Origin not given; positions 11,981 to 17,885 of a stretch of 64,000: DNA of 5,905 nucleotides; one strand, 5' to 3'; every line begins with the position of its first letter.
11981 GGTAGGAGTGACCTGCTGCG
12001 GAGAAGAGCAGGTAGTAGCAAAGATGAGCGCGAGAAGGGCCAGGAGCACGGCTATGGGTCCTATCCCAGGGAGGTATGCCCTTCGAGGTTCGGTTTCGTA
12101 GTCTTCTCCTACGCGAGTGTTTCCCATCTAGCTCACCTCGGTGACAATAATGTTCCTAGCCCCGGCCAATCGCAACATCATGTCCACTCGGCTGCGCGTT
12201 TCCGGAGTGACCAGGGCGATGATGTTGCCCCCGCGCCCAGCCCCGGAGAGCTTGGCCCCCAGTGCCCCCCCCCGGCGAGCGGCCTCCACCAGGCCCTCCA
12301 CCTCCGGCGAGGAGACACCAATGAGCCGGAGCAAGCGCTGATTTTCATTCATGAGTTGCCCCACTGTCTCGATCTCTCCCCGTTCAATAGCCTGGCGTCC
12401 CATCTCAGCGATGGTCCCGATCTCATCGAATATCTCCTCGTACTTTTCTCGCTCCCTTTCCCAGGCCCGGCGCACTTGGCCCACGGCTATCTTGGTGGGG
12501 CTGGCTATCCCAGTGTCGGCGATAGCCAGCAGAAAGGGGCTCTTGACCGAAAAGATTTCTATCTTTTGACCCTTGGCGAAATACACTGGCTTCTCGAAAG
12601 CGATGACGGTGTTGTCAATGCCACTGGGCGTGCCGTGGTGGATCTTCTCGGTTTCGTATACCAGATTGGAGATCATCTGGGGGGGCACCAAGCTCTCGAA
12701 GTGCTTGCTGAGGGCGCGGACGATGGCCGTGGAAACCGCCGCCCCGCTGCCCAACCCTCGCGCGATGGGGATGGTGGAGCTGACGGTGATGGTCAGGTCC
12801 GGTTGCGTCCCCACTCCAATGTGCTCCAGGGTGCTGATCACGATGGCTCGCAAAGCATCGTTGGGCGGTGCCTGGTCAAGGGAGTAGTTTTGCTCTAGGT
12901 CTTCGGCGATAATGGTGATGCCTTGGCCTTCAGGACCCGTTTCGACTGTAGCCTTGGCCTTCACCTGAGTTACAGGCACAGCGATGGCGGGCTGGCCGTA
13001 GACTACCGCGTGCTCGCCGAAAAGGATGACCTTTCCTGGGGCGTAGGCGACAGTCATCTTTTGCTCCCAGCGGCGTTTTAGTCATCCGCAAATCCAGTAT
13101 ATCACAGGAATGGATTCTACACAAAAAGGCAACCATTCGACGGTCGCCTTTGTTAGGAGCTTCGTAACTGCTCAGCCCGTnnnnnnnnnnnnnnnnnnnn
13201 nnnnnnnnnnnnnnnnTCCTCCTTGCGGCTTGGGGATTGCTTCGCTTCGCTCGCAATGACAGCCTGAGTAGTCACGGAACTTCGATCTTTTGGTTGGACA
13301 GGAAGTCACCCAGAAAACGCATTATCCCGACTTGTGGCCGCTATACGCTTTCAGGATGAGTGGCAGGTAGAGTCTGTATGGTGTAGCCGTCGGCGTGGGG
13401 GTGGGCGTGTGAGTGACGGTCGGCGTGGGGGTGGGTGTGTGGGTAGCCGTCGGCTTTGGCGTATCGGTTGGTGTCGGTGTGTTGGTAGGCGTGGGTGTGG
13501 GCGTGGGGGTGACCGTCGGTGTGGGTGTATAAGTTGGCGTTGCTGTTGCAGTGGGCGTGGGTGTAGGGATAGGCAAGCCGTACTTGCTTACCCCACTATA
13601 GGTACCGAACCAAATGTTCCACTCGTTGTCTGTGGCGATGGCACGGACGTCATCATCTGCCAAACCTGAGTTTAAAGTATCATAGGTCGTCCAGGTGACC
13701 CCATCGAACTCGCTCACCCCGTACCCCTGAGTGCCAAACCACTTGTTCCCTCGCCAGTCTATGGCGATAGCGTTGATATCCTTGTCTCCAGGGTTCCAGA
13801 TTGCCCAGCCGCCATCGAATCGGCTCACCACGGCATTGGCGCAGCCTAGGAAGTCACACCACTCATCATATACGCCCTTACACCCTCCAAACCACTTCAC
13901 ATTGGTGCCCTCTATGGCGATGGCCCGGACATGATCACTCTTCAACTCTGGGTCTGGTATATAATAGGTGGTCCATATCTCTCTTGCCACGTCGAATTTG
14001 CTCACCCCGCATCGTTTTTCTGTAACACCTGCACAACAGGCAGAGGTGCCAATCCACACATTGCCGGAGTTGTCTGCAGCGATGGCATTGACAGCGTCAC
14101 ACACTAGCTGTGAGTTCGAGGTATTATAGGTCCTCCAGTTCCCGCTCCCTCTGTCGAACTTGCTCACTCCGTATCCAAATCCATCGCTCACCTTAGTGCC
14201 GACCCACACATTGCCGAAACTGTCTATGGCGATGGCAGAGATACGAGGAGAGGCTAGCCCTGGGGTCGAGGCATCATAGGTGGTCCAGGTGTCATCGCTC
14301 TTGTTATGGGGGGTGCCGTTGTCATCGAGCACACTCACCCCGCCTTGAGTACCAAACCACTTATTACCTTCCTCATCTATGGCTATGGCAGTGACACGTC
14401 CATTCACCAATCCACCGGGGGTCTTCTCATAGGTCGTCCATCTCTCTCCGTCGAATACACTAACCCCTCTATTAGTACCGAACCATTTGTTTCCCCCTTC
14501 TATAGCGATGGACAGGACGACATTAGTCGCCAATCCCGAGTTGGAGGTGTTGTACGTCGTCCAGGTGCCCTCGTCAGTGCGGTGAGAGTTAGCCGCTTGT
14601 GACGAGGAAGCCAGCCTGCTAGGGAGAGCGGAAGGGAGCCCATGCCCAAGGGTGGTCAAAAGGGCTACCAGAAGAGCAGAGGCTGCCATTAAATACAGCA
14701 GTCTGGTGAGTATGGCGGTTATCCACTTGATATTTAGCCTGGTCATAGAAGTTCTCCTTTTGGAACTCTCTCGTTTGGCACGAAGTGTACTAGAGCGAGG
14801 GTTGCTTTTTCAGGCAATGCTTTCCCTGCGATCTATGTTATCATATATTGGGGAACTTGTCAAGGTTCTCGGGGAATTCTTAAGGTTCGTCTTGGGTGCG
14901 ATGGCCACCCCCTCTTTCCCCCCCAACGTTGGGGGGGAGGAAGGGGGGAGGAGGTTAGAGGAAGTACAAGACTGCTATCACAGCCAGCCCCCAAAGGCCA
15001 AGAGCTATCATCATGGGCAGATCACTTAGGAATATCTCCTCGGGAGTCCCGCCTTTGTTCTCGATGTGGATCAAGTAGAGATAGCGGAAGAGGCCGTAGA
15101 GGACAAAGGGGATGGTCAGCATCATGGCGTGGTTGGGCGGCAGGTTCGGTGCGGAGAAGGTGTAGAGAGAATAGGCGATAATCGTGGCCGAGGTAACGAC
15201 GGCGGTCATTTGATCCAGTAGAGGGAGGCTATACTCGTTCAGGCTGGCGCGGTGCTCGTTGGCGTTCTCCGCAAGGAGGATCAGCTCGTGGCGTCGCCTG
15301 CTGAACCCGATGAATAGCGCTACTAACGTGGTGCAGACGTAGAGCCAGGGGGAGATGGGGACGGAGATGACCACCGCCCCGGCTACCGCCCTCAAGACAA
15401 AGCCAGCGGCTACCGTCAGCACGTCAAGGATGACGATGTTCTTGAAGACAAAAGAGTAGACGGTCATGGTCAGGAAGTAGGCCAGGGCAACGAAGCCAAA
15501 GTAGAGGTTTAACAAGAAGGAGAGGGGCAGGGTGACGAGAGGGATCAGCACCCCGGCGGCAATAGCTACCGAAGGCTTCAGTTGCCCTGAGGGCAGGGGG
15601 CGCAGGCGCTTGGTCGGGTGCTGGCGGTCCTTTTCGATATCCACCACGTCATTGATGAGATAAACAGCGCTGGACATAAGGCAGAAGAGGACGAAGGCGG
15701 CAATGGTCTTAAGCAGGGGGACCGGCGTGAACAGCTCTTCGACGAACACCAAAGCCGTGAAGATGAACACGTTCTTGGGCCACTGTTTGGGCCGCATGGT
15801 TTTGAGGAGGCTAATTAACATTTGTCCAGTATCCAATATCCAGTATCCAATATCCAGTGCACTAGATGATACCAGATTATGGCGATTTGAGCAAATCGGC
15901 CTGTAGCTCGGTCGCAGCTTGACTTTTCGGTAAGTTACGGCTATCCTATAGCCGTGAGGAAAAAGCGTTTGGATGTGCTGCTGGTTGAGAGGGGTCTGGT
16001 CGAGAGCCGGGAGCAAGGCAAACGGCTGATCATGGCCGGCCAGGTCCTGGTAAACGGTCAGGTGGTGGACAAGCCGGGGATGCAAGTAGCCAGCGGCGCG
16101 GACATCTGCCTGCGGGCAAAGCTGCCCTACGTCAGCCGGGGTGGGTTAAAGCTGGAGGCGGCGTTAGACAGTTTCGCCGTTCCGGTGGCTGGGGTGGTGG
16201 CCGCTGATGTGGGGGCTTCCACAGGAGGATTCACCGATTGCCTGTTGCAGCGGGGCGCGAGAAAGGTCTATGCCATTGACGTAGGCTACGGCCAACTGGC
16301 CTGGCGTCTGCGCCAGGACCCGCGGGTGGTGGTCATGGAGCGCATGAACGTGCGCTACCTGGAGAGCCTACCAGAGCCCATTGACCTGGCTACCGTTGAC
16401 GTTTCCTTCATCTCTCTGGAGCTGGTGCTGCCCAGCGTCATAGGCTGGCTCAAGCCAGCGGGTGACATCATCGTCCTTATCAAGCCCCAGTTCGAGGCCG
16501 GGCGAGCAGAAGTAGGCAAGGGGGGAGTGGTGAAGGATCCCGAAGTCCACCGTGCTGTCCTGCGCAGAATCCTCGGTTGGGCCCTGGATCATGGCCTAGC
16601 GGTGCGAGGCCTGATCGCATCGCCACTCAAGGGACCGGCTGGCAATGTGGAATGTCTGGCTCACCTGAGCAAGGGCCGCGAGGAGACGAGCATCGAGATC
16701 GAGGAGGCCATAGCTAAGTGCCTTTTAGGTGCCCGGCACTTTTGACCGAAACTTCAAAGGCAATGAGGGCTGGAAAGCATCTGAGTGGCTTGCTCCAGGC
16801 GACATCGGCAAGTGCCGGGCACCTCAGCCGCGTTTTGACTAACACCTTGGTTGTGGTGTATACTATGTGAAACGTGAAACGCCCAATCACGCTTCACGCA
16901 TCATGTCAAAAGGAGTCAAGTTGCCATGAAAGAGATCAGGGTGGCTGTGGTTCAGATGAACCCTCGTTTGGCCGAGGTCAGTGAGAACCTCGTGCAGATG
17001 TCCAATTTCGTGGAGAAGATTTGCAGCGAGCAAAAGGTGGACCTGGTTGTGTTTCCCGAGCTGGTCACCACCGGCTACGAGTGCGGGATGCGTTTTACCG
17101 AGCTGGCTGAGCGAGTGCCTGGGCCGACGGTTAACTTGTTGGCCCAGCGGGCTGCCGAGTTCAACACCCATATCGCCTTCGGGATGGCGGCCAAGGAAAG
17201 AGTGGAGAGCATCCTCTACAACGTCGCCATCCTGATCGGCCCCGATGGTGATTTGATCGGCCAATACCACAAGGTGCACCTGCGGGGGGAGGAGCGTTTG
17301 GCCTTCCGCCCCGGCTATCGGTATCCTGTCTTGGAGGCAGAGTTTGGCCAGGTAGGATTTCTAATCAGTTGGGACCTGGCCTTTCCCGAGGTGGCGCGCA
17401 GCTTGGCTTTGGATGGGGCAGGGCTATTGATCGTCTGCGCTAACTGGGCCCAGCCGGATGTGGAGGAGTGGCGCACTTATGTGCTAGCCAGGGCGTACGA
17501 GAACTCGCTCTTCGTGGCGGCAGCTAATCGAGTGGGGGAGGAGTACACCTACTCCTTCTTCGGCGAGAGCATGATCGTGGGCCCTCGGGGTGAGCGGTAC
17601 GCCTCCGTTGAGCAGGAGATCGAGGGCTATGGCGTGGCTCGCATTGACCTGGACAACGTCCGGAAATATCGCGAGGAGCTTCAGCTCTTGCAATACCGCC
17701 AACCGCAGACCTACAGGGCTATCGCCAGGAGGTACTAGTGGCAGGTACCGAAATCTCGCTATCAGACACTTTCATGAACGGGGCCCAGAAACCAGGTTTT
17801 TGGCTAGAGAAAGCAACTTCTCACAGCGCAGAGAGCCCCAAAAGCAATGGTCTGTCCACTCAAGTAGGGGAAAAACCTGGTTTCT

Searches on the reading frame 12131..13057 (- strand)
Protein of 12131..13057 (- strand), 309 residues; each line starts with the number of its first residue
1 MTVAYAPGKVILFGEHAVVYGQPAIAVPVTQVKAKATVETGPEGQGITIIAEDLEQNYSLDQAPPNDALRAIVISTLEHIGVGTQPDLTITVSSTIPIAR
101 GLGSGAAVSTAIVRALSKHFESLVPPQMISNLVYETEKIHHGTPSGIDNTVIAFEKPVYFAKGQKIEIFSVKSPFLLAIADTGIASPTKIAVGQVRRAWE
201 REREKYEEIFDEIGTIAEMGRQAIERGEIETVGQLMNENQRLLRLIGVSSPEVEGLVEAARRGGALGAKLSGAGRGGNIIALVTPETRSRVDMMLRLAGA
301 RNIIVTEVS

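Call 67: search_protein_families(library=pfam, proteins=[window:12131-13057:-], max_evalue=0.00001)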
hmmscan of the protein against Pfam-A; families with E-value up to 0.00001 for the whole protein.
window:12131-13057:- (309 aa): 2 families
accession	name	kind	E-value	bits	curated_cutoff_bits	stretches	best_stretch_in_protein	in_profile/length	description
PF00288.32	GHMP_kinases_N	-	4.2e-15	56.2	22.3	1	77-153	11-83/87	GHMP kinases N terminal domain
PF08544.19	GHMP_kinases_C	-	5e-15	56.1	21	1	222-289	3-73/85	GHMP kinases C terminal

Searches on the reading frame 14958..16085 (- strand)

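Call 67: search_protein_families(library=pfam, proteins=[window:14958-16085:-], max_evalue=0.00001)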
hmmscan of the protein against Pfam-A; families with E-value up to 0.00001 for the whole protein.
window:14958-16085:- (376 aa): 1 family
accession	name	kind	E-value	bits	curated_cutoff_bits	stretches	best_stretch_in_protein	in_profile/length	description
PF01040.23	UbiA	-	7.6e-23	81.5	34.2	1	120-344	15-237/250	UbiA prenyltransferase family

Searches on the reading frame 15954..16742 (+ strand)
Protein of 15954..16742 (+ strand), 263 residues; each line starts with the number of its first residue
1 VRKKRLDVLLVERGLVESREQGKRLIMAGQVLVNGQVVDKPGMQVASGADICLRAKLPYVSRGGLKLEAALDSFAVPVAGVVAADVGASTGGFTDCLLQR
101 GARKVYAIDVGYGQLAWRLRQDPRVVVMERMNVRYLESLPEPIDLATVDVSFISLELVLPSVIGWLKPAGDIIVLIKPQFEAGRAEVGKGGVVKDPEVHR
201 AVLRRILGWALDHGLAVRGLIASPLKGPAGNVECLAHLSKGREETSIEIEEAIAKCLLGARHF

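Call 67: search_protein_families(library=pfam, proteins=[window:15954-16742:+], max_evalue=0.00001)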
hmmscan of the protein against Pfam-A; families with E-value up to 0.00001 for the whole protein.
window:15954-16742:+ (263 aa): 2 families
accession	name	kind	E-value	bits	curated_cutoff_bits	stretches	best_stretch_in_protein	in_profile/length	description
PF01728.25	FtsJ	-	3.8e-41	141.4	24.1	1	59-238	1-179/181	FtsJ-like methyltransferase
PF01479.30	S4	-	2.8e-15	56.2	22.8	1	5-51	2-48/48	S4 domain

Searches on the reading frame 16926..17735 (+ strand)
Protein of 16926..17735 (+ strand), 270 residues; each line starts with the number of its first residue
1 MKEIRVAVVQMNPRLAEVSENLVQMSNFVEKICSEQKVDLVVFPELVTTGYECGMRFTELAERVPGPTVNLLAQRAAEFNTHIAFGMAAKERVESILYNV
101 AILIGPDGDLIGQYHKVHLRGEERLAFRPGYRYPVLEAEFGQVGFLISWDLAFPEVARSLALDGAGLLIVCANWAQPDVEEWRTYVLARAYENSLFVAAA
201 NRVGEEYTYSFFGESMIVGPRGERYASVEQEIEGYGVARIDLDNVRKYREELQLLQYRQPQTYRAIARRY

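Call 67: search_protein_families(library=pfam, proteins=[window:16926-17735:+], max_evalue=0.00001)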
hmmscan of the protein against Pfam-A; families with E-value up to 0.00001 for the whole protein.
window:16926-17735:+ (270 aa): 1 family
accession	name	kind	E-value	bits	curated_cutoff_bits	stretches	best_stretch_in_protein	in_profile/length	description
PF00795.27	CN_hydrolase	-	5.8e-56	190.1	23.2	1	5-249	1-255/256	Carbon-nitrogen hydrolase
